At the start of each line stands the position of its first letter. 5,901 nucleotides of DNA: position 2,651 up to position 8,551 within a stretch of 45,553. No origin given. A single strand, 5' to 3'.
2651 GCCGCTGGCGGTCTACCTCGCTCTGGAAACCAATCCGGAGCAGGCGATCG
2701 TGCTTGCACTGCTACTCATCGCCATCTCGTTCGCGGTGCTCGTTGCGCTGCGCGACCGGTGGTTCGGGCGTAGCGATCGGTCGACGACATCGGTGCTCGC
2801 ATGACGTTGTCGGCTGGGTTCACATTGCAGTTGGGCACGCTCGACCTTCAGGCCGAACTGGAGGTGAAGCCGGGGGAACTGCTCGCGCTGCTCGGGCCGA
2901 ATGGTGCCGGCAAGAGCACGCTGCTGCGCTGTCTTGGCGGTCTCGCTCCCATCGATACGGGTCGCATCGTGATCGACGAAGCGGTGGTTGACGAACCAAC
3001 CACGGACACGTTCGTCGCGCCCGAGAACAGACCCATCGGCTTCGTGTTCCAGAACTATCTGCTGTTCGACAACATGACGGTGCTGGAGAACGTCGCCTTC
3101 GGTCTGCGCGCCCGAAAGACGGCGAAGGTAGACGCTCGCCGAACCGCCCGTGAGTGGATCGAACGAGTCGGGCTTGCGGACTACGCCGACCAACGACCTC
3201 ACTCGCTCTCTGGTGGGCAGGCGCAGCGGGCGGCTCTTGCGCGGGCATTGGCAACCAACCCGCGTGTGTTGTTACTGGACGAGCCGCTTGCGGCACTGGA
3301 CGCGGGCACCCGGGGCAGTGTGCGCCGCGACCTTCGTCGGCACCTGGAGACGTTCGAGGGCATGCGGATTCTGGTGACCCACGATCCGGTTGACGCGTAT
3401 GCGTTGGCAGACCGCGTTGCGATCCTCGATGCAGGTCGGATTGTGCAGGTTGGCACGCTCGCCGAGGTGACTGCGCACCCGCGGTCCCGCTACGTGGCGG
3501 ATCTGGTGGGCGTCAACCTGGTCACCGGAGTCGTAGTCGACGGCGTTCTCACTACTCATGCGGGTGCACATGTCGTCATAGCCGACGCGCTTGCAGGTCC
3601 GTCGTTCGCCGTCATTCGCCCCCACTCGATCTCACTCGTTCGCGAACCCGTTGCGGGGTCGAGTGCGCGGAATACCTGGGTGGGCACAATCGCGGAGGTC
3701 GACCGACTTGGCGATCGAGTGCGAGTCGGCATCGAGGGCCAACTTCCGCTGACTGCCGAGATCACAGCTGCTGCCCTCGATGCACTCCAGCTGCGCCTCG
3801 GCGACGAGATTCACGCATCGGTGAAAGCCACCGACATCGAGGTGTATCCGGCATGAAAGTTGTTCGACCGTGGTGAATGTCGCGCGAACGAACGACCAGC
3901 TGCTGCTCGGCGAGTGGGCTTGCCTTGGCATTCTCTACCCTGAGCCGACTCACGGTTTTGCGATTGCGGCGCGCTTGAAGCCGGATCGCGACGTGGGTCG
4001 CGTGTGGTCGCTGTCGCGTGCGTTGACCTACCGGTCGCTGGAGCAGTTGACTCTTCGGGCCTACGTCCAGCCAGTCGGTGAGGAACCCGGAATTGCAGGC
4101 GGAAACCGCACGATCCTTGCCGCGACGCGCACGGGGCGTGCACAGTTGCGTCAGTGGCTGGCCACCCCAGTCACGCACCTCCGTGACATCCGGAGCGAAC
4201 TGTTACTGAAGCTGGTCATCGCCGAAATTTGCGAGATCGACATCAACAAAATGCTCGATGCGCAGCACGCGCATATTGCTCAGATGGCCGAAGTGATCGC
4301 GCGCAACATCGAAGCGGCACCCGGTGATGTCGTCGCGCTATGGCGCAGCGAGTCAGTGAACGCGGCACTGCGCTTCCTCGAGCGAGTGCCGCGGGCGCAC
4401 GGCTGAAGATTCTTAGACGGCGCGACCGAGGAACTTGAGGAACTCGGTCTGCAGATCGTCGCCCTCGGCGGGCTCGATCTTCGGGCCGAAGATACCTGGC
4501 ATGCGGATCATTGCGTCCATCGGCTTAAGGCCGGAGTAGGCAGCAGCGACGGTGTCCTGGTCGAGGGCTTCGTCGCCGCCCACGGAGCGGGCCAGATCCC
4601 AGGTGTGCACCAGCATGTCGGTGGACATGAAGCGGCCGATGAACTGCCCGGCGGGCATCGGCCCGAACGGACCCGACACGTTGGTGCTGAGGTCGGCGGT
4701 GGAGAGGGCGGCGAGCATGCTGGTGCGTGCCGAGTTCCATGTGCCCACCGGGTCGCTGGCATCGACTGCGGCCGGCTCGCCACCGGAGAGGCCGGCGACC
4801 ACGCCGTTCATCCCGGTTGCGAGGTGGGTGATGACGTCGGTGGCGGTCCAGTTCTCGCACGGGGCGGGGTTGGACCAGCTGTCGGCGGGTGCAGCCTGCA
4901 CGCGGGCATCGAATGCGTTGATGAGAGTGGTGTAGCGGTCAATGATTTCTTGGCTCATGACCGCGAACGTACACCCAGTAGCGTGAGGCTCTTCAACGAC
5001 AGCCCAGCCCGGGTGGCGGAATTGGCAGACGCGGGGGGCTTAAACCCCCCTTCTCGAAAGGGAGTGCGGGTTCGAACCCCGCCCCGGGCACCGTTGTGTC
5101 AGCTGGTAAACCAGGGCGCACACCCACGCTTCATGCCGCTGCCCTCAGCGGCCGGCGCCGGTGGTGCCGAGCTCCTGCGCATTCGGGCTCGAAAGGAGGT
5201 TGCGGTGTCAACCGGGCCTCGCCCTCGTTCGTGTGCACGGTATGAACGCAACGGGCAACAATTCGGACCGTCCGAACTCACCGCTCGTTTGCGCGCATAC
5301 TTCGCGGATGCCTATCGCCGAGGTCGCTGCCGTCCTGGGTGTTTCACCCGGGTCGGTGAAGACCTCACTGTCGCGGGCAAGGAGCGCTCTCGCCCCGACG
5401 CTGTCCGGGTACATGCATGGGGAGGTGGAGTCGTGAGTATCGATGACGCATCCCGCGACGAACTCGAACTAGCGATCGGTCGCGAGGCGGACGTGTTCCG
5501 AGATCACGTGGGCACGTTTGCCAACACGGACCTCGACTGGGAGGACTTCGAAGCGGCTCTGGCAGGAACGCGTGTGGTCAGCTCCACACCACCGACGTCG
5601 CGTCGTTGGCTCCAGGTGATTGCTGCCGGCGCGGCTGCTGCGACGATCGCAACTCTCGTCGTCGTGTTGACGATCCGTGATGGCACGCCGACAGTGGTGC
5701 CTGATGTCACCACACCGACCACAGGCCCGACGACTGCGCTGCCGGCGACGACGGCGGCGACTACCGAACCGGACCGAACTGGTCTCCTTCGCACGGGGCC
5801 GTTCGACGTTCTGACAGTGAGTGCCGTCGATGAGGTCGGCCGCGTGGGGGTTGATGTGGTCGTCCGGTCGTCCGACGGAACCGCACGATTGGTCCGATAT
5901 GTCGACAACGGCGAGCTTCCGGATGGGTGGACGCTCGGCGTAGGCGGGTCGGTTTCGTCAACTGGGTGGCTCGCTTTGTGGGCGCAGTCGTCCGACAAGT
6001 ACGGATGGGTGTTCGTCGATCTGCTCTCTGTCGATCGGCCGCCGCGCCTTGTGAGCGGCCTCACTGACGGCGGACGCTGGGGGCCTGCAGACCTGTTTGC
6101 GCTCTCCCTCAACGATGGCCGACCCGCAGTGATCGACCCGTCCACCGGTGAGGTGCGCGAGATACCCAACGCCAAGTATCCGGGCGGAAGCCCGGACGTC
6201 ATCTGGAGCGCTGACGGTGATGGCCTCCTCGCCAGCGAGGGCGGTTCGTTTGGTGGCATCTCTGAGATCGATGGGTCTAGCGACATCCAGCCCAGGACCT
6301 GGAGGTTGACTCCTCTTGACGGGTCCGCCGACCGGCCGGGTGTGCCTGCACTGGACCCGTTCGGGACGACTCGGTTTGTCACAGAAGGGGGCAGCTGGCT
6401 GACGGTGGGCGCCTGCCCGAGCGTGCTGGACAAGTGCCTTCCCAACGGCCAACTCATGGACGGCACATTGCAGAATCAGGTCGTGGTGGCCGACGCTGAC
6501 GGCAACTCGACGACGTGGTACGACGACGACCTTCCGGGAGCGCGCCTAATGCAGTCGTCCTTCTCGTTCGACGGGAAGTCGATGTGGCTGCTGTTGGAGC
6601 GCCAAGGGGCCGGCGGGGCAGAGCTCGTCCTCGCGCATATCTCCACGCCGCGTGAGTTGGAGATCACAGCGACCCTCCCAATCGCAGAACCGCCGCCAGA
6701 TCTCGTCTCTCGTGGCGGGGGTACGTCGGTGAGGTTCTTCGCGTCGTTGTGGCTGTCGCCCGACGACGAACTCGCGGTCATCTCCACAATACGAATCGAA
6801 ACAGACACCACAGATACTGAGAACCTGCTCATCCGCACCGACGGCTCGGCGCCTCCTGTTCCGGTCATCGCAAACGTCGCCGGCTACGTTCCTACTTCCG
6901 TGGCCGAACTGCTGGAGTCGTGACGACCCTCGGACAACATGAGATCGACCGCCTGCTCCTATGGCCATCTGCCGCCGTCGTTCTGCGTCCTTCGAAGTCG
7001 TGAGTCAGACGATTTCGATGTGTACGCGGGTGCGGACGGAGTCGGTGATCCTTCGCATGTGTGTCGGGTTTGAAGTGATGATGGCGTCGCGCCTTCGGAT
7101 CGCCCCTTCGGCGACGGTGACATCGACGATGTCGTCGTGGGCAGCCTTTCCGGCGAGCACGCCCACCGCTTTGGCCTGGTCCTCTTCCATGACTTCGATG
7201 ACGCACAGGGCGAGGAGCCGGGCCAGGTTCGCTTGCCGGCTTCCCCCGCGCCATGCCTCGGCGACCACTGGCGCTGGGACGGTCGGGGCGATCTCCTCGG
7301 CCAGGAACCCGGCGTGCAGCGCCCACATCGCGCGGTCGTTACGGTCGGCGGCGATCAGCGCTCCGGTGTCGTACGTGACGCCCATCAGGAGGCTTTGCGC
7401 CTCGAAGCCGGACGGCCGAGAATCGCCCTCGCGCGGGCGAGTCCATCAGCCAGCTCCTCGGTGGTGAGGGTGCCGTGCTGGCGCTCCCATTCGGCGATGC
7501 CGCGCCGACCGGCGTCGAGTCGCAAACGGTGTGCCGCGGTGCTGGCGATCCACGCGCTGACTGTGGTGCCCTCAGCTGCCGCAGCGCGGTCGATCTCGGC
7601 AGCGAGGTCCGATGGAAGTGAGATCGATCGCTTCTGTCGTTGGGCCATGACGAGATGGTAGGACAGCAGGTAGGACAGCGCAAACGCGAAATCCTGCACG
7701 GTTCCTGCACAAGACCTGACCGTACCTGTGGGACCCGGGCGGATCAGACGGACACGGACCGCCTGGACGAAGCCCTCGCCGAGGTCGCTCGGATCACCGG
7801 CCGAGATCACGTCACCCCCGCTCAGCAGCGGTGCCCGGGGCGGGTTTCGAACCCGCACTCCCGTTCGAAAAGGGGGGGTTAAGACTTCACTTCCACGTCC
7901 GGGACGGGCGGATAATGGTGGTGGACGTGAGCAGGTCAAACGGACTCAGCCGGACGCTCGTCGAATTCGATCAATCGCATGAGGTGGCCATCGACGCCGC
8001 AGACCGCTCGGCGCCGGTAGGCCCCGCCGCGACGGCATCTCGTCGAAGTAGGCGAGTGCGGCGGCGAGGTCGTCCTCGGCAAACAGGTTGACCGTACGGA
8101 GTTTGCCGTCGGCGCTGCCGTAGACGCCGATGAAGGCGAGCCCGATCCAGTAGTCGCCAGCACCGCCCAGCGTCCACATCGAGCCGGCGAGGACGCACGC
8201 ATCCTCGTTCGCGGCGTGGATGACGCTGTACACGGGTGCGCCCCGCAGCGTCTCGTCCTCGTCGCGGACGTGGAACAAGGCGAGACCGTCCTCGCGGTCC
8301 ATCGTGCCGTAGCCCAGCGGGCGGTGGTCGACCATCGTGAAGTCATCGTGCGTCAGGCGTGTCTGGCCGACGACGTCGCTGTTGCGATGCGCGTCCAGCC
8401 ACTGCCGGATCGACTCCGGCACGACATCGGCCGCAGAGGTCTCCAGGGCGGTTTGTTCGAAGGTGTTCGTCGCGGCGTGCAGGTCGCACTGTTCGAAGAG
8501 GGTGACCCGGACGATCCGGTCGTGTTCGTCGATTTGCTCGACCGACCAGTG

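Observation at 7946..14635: Giant cyclase-STAND protein with a double zinc ribbon at the N-terminus and eight tandem NTF2-like units at the C-terminus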

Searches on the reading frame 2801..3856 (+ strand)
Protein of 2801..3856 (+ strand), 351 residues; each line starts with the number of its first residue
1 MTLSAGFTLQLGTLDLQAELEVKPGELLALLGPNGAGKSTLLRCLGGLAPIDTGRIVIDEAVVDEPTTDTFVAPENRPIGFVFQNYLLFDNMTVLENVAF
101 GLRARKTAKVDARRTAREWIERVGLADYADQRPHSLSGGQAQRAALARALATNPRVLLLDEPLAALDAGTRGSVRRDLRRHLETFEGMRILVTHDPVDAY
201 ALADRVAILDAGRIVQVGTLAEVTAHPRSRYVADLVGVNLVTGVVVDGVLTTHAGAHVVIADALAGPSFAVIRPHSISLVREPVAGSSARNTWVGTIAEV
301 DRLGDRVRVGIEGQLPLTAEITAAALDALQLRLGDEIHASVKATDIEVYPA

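Call 13: search_protein_families(library=pfam, proteins=[window:2801-3856:+], max_evalue=0.001)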
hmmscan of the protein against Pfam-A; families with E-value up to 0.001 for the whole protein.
window:2801-3856:+ (351 aa): 4 families
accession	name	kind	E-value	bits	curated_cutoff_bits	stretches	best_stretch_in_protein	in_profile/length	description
PF00005.33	ABC_tran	-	1.3e-34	120.2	25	1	18-164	4-137/137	ABC transporter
PF03459.23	TOBE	-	1.5e-12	48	22.3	1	287-346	1-62/64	TOBE domain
PF13304.12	AAA_21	-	2.1e-07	31.8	27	1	28-59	2-31/304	AAA domain, putative AbiEii toxin, Type IV TA system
PF08402.16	TOBE_2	-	0.00043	20.8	21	1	271-346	2-73/76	TOBE domain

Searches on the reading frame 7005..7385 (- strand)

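Call 28: search_protein_families(library=pfam, proteins=[window:7005-7385:-], max_evalue=0.01)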
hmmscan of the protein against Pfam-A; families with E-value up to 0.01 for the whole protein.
window:7005-7385:- (126 aa): 1 family
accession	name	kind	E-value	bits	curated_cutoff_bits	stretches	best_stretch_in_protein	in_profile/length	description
PF01850.27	PIN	-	0.00038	21.5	23.6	1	6-108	4-113/120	PIN domain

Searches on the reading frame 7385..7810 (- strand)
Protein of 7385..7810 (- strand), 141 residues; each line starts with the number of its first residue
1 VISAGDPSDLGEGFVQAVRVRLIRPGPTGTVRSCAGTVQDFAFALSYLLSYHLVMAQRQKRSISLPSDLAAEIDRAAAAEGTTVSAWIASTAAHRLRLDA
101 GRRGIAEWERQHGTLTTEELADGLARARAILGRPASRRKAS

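Call 28: search_protein_families(library=pfam, proteins=[window:7385-7810:-], max_evalue=0.01)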
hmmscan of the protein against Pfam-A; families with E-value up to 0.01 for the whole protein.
window:7385-7810:- (141 aa): 2 families
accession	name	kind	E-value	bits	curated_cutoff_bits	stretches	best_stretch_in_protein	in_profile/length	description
PF01402.27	RHH_1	-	0.00039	20.7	20.5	1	62-86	3-27/39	Ribbon-helix-helix protein, copG family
PF07878.17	RHH_5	-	0.0037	17.4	26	1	63-86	6-29/43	CopG-like RHH_1 or ribbon-helix-helix domain, RHH_5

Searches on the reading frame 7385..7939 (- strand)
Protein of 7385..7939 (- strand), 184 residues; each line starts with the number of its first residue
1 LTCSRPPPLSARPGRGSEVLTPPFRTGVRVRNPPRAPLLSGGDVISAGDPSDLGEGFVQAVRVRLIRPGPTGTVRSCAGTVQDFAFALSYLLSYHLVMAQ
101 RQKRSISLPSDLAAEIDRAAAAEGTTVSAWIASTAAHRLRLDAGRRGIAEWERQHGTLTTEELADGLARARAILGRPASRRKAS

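Call 13: search_protein_families(library=pfam, proteins=[window:7385-7939:-], max_evalue=0.001)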
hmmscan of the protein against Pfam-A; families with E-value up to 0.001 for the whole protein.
window:7385-7939:- (184 aa): 1 family
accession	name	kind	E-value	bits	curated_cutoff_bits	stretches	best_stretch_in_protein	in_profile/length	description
PF01402.27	RHH_1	-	0.00068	19.9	20.5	0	105-129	3-27/39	Ribbon-helix-helix protein, copG family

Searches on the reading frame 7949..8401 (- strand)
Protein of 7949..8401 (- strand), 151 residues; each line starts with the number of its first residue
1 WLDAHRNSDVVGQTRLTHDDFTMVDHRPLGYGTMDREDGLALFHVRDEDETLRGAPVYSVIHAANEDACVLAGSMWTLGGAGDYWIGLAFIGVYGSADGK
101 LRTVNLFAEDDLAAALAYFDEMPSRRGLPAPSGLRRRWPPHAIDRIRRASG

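Call 8: search_protein_families(library=pfam, proteins=[window:7949-8401:-], max_evalue=10)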
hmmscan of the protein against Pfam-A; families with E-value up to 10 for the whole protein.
window:7949-8401:- (151 aa): 0 families
